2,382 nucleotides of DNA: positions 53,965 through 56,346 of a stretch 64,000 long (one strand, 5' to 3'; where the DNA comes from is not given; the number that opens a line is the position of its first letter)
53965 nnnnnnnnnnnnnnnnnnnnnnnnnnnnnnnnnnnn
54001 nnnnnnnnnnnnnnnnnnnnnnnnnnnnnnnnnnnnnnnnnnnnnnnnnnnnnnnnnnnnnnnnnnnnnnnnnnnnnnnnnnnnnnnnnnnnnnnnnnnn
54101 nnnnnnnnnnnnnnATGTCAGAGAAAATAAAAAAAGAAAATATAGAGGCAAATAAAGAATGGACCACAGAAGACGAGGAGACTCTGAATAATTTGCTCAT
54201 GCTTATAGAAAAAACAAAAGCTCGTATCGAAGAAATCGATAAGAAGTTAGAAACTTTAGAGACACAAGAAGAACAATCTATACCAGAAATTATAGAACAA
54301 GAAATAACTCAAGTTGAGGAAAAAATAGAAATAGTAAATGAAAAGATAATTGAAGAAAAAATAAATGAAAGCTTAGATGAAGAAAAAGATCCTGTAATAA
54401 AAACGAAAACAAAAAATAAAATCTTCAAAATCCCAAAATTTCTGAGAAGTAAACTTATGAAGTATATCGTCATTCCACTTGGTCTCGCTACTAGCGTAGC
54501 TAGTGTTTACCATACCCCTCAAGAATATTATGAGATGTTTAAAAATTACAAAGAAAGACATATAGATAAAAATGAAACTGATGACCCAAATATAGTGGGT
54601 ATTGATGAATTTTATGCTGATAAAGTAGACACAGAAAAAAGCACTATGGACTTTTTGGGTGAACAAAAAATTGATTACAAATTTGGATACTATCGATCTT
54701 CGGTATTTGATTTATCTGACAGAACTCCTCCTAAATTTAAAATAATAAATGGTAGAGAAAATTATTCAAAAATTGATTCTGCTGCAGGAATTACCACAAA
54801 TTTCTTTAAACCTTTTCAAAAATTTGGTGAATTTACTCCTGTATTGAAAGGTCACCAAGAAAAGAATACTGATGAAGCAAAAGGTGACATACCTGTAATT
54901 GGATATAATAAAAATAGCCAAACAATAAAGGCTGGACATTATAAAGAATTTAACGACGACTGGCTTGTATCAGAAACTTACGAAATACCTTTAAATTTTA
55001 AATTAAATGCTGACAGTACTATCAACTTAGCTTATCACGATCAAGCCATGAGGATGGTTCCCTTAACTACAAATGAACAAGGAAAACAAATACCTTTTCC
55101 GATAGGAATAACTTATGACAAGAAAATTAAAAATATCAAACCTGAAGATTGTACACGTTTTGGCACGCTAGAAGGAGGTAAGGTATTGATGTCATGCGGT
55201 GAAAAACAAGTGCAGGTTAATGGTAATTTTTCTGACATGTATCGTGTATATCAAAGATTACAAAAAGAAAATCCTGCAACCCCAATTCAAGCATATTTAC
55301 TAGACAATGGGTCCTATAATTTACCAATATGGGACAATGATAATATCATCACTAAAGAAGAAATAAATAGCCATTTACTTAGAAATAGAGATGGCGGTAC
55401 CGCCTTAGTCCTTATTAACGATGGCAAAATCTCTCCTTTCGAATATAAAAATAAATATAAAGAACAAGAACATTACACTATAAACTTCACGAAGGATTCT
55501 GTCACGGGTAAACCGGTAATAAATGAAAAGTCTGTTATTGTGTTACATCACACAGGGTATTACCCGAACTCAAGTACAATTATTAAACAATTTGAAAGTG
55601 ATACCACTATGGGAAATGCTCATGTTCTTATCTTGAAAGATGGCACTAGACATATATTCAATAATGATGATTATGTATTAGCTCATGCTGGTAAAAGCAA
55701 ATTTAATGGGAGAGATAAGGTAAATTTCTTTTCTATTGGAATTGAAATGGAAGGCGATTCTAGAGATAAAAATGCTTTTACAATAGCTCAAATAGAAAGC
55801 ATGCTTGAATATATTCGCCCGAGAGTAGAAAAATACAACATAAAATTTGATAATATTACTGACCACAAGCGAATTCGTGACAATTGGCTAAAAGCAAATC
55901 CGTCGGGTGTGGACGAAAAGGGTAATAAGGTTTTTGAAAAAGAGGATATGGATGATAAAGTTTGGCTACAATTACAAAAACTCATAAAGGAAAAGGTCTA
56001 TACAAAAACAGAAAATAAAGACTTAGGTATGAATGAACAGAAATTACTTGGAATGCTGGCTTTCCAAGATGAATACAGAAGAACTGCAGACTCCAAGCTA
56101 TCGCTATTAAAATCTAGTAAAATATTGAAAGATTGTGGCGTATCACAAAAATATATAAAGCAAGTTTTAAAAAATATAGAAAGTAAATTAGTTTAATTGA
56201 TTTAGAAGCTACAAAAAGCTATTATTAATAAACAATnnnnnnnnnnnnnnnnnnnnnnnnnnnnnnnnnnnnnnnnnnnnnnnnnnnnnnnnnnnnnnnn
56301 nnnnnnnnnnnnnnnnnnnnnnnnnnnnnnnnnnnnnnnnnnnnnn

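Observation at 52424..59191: Translationally coupled operon of three large low-complexity proteins including a membrane-anchored peptidoglycan amidase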

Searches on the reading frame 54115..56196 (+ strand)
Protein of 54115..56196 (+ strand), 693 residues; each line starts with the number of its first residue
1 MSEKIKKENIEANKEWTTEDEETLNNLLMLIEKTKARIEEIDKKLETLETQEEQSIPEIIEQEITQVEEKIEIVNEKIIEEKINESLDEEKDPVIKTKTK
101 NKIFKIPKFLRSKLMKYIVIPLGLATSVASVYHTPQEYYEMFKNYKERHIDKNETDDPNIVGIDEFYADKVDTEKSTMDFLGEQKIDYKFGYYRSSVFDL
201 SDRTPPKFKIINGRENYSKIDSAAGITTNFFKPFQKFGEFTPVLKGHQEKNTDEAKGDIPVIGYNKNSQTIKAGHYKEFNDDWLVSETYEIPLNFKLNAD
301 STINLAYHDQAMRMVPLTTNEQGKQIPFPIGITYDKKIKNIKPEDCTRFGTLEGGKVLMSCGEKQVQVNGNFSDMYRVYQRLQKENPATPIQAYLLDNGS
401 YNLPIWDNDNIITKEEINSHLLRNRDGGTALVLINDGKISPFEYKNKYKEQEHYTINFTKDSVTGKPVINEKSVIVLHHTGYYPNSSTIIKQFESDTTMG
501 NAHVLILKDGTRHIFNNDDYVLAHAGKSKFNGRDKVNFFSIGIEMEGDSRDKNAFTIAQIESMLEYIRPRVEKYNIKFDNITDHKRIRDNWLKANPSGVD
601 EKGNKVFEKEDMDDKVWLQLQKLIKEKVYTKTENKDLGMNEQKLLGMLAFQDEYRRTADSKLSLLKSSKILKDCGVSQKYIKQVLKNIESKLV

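Call 3: search_protein_families(library=pfam, proteins=[window:54115-56196:+], max_evalue=0.1)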
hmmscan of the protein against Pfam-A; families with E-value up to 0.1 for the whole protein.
window:54115-56196:+ (693 aa): 1 family
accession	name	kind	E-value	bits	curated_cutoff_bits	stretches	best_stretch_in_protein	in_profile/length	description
PF01510.30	Amidase_2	-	5.1e-15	56.4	26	1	473-587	6-122/131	N-acetylmuramoyl-L-alanine amidase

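Call 4: search_protein_families(library=ncbifam, proteins=[window:54115-56196:+], max_evalue=0.1)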
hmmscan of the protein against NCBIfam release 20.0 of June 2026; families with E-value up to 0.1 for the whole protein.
window:54115-56196:+ (693 aa): 1 family
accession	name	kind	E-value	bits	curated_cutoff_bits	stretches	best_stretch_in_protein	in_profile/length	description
NF008758.0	PRK11789.1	equivalog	1.4e-14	53.9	143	1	501-588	77-162/190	1,6-anhydro-N-acetylmuramyl-L-alanine amidase AmpD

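Call 7: find_homologous_proteins(query=window:54115-56196:+, max_evalue=0.001)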
Query window:54115-56196:+ (693 aa): 32 proteins with E <= 0.001 among 8000 candidates.
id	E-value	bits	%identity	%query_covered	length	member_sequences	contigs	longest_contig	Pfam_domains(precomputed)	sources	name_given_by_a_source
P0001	0.0e+0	1553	100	100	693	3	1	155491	PF01510.31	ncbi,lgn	-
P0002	0.0e+0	1011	66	100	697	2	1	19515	PF01510.31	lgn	-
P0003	4.1e-257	873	58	96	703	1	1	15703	PF01510.31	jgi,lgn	-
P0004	3.2e-248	844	60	93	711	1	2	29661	PF01510.31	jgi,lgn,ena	-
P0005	8.6e-240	816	59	92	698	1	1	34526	PF01510.31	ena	-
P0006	1.2e-239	815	58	95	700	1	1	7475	PF01510.31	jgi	jgi:hypothetical protein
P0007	7.3e-238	809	61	86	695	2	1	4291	PF01510.31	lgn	-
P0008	1.2e-237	809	55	98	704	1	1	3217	PF01510.31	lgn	-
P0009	8.0e-235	799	61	83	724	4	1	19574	PF01510.31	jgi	jgi:N-acetyl-anhydromuramyl-L-alanine amidase AmpD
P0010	8.8e-235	799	59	84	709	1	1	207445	PF01510.31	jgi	-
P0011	5.4e-234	797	58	85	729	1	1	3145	PF01510.31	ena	-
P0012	4.2e-231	787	55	97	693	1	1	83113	PF01510.31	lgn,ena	-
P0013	2.2e-230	785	59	87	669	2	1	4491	PF01510.31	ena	-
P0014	7.8e-229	780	60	86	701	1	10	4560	PF01510.31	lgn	-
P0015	1.5e-227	775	56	94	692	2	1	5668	PF01510.31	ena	-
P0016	1.4e-226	772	55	91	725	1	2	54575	PF01510.31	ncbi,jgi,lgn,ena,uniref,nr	ncbi:hypothetical protein COU49_01350 [Candidatus Nomurabacteria bacterium CG10_big_fil_rev_8_21_14_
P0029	8.0e-76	274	36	77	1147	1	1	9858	PF25725.2,PF01476.27,PF01510.31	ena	-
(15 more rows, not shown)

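Call 9: find_encoding_contigs(protein=P0016, flank=8000, max_places=2)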
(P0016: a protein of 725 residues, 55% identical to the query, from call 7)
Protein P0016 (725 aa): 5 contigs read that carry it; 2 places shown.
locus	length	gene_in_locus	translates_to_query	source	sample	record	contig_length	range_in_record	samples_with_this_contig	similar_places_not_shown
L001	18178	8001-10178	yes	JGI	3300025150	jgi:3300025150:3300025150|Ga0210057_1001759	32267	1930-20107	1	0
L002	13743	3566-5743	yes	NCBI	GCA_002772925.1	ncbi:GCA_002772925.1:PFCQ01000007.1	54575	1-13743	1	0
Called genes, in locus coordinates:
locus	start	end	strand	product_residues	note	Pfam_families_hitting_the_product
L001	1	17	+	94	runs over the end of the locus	PF00708:Acylphosphatase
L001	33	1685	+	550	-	-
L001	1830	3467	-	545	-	PF01743:PolyA_pol, PF12627:PolyA_pol_RNAbd, PF01966:HD, PF13735:tRNA_NucTran2_2 (weak)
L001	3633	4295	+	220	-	PF13384:HTH_23 (faint)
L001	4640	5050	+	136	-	PF08378:NERD (weak), PF02021:UPF0102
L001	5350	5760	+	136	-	PF01475:FUR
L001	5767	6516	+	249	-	PF02535:Zip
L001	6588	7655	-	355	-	PF01476:LysM, PF23446:LysM1_NFP_LYK (faint), PF23473:LysM3_LYK4_5 (weak), PF01476:LysM, PF01551:Peptidase_M23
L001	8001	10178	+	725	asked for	PF01510:Amidase_2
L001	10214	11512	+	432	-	-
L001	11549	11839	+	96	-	-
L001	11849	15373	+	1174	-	-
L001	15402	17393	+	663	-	PF00580:UvrD-helicase, PF13245:AAA_19, PF13604:AAA_30 (faint), PF01443:Viral_helicase1 (faint), PF13361:UvrD_C, PF13538:UvrD_C_2 (faint)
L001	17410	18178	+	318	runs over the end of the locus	PF00398:RrnaAD, PF05185:PRMT5 (faint)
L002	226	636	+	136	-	PF08378:NERD (weak), PF02021:UPF0102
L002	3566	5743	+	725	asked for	PF01510:Amidase_2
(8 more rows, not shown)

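Call 10: find_encoding_contigs(protein=P0010, flank=8000, max_places=2)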
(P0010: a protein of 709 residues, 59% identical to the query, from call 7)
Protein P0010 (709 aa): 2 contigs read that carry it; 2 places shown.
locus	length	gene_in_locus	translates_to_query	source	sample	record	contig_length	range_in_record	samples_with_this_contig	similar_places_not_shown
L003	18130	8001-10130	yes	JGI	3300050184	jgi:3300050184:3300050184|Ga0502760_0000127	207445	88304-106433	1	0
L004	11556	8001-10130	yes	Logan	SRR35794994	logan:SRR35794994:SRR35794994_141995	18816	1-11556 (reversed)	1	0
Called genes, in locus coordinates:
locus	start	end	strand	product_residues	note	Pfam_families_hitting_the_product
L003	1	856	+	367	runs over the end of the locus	-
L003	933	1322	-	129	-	PF01471:PG_binding_1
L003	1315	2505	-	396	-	PF01476:LysM, PF01551:Peptidase_M23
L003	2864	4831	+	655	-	-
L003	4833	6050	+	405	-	-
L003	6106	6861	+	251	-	PF01183:Glyco_hydro_25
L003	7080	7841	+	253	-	-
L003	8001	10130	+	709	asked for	PF01510:Amidase_2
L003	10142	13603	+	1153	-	-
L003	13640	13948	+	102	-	PF18908:DUF5663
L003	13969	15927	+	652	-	PF00580:UvrD-helicase, PF13245:AAA_19, PF13604:AAA_30 (faint), PF01443:Viral_helicase1 (faint), PF13361:UvrD_C, PF13538:UvrD_C_2 (faint)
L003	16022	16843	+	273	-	PF00398:RrnaAD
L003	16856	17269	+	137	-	-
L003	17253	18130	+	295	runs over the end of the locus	-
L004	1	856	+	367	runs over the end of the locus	-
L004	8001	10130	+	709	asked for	PF01510:Amidase_2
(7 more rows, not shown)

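Call 11: find_encoding_contigs(protein=P0012, flank=8000, max_places=2)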
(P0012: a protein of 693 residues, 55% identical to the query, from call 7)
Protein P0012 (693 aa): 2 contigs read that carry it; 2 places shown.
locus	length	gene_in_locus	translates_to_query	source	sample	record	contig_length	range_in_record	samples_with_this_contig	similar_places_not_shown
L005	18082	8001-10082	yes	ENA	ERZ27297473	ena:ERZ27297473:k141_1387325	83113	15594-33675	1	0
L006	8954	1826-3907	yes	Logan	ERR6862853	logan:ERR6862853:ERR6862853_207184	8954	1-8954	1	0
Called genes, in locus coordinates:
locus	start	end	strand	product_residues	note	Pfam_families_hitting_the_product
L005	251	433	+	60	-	-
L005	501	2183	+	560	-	-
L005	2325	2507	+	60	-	-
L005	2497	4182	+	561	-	PF00239:Resolvase, PF07508:Recombinase (weak), PF13408:Zn_ribbon_recom (weak)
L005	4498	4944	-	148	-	PF01668:SmpB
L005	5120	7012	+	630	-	PF20720:nSTAND3 (faint), PF00004:AAA, PF17862:AAA_lid_3, PF01434:Peptidase_M41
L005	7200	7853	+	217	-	PF13384:HTH_23 (weak)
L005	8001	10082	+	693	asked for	PF01510:Amidase_2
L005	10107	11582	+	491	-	-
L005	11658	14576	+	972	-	PF09397:FtsK_gamma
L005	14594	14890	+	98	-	PF18908:DUF5663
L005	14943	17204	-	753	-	PF17191:RecG_wedge, PF01336:tRNA_anti-codon, PF00270:DEAD, PF04851:ResIII, PF00271:Helicase_C, PF19833:RecG_dom3_C (weak)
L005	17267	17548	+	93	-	PF02583:Trns_repr_metal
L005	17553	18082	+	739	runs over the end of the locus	PF00403:HMA, PF00122:E1-E2_ATPase, PF00702:Hydrolase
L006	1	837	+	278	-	?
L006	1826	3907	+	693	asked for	PF01510:Amidase_2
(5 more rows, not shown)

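Call 37: predict_structure(alignment_id=A2)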
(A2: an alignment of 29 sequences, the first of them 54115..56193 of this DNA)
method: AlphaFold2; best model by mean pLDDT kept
length: 693 residues; sequences in the alignment: 29
mean_pLDDT: 77.9   pTM: 0.57
mean pLDDT of the five models: 77.9, 77.3, 73.5, 71.8, 70.4
residues with pLDDT >= 90: 135; 70-90: 408; 50-70: 83; < 50: 67
segments of 3 or more residues with pLDDT < 50: 1-10, 51-54, 151-184, 350-353, 398-400, 439-445
pLDDT, mean of each block of 10 residues (from residue 1): 43 63 84 89 70 61 85 89 86 85 86 85 84 76 59 34 32 31 57 75 71 72 80 89 86 87 89 94 93 92 88 87 89 85 74 69 85 85 79 76 68 79 64 67 58 81 80 90 85 75 89 85 81 89 89 82 86 77 92 88 78 89 86 67 88 69 86 81 88 72
secondary structure, 60 per line:
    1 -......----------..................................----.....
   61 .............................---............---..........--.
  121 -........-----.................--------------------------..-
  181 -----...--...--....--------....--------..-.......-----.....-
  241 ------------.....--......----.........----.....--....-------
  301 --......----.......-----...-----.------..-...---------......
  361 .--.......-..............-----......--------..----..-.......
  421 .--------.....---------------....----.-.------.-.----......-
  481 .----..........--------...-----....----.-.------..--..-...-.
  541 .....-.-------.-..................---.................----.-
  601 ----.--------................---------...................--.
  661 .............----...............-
elements in order (helices of 4 or more, strands of 3 or more residues): H2-7 H18-51 H56-89 H93-104 H108-117 H122-129 H135-151 E186-188 E191-193 E196-199 E208-211 E223-229 H253-257 E260-265 E270-275 E283-287 E290-293 E303-308 E313-319 E325-327 E355-361 E364-370 H372-385 E391-396 H414-421 E430-434 E450-453 E474-479 H486-495 E504-506 E512-515 E540-545 H557-574 E581-583 H584-594 H614-629 H639-657 H660-673 H678-692

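Call 41: search_protein_families(library=pfam, proteins=[L001:10214-11509:+, L005:10107-11579:+, L003:4833-6047:+, L003:7080-7838:+, L005:11658-14573:+, L001:11849-15370:+, L003:10142-13600:+, P0029], max_evalue=0.05)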
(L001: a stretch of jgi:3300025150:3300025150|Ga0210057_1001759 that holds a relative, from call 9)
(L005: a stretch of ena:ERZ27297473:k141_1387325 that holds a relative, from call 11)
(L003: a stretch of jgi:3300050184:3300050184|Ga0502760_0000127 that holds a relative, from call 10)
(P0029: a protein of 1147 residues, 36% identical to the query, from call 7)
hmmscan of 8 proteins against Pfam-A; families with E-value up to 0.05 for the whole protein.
L001:10214-11509:+ (432 aa): 0 families

L005:10107-11579:+ (491 aa): 1 family
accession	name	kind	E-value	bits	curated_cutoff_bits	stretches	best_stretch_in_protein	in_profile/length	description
PF23797.1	Beta-prop_ELP1_2nd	-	0.032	14.6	27.8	0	193-251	4-60/273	ELP1 N-terminal second beta-propeller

L003:4833-6047:+ (405 aa): 1 family
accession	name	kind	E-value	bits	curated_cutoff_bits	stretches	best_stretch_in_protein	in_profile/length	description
PF25009.1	DUF7785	-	0.029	15.3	27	0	22-81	12-69/98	Domain of unknown function (DUF7785)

L003:7080-7838:+ (253 aa): 0 families

L005:11658-14573:+ (972 aa): 2 families
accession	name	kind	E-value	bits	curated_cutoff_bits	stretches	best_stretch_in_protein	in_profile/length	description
PF09397.16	FtsK_gamma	-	9.3e-16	57.7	30.6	1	110-168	2-60/63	Ftsk gamma domain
PF13412.12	HTH_24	-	0.02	14.9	21.9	0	128-157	18-47/48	Winged helix-turn-helix DNA-binding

L001:11849-15370:+ (1174 aa): 0 families

L003:10142-13600:+ (1153 aa): 0 families

P0029 (1147 aa): 4 families
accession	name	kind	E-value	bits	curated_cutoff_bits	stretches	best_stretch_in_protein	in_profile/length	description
PF01510.30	Amidase_2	-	1.4e-21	77.6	26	1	935-1048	3-122/131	N-acetylmuramoyl-L-alanine amidase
PF01476.26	LysM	-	2.1e-12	47.2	20.9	1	332-375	1-43/43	LysM domain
PF25725.1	crAss_CARG1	-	9.4e-06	26.2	27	1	249-314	18-74/133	Crassvirus cargo protein 1 domain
PF23473.1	LysM3_LYK4_5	-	0.00062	20.2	29.3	1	332-367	5-39/48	LYK4/5 LysM3 domain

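Call 51: search_solved_structures(query=A2, max_evalue=10)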
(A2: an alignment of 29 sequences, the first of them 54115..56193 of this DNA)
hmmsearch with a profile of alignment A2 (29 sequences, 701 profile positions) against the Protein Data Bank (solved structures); distinct sequences matched with E-value up to 10: 25.
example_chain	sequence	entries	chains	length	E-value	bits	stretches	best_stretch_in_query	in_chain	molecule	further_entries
1j3g_A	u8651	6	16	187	8.2e-15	57.3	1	513-601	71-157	AmpD protein | 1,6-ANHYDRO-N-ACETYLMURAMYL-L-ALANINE AMIDASE AMPD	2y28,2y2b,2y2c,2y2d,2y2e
2bh7_A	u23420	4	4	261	5.5e-12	48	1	484-601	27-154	N-ACETYLMURAMOYL-L-ALANINE AMIDASE | N-ACETYLMURAMOYL-L-ALANINE AMIDASE AMID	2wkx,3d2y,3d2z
4bj4_A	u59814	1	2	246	5.9e-12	47.9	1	486-601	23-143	AMPDH2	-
4bol_A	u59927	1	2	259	6.8e-12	47.7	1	486-601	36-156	AMPDH2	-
4bpa_A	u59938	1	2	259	6.9e-12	47.6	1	486-601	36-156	AMPDH2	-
6ssc_A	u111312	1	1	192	1.7e-10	43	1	459-604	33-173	N-acetylmuramoyl-L-alanine amidase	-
6srt_A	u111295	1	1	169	4.7e-10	41.6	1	485-604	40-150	N-acetylmuramoyl-L-alanine amidase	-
4bxd_A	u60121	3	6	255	7.2e-05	24.4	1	529-601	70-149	AMPDH3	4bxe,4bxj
9hna_A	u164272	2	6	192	0.00026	22.6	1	487-559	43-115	N-acetylmuramoyl-L-alanine amidase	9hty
7f5i_A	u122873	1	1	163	0.0022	19.6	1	479-599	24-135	amidase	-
1lba_A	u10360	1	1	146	0.035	15.6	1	513-589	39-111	T7 LYSOZYME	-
1aro_L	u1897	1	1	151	0.037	15.5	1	513-589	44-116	T7 LYSOZYME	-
1iur_A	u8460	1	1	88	0.057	14.8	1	599-635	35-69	KIAA0730 protein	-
1nt2_B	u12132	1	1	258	0.1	14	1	12-104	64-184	conserved hypothetical protein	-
1yb0_A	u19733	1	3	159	0.17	13.3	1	484-600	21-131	prophage LambdaBa02, N-acetylmuramoyl-L-alanine amidase, family 2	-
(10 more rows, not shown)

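Call 52: find_encoding_contigs(protein=P0002, flank=9000, max_places=1)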
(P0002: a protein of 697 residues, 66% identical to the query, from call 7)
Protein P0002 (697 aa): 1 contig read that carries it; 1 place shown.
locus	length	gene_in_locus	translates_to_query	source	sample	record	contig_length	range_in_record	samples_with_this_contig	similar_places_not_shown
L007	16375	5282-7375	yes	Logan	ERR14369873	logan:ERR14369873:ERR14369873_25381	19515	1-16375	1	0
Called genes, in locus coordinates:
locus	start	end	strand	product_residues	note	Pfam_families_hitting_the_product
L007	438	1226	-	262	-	PF00487:FA_desaturase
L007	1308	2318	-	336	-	PF23446:LysM1_NFP_LYK (faint), PF01476:LysM (weak), PF23473:LysM3_LYK4_5 (weak), PF01476:LysM, PF01551:Peptidase_M23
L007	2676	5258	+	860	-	-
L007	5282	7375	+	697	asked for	PF01510:Amidase_2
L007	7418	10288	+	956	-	-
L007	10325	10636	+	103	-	PF18908:DUF5663 (weak)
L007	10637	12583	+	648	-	PF00580:UvrD-helicase, PF13173:AAA_14 (faint), PF13245:AAA_19, PF13604:AAA_30 (faint), PF01443:Viral_helicase1 (faint), PF13361:UvrD_C, PF13538:UvrD_C_2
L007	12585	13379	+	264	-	PF00398:RrnaAD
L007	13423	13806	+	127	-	-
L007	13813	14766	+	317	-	-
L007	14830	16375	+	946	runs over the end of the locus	-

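Call 56: search_protein_families(library=phrogs, proteins=[window:54115-56193:+], max_evalue=0.01)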
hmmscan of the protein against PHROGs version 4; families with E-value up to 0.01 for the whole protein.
window:54115-56193:+ (693 aa): 3 families
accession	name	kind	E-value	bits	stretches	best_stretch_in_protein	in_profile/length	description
phrog_9611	-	lysis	5e-10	40.4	1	466-599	17-151/246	endolysin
phrog_1794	-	lysis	2.2e-07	31.6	1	453-588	39-174/336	amidase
phrog_880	-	lysis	3.2e-05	24.5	1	473-666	194-381/435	endolysin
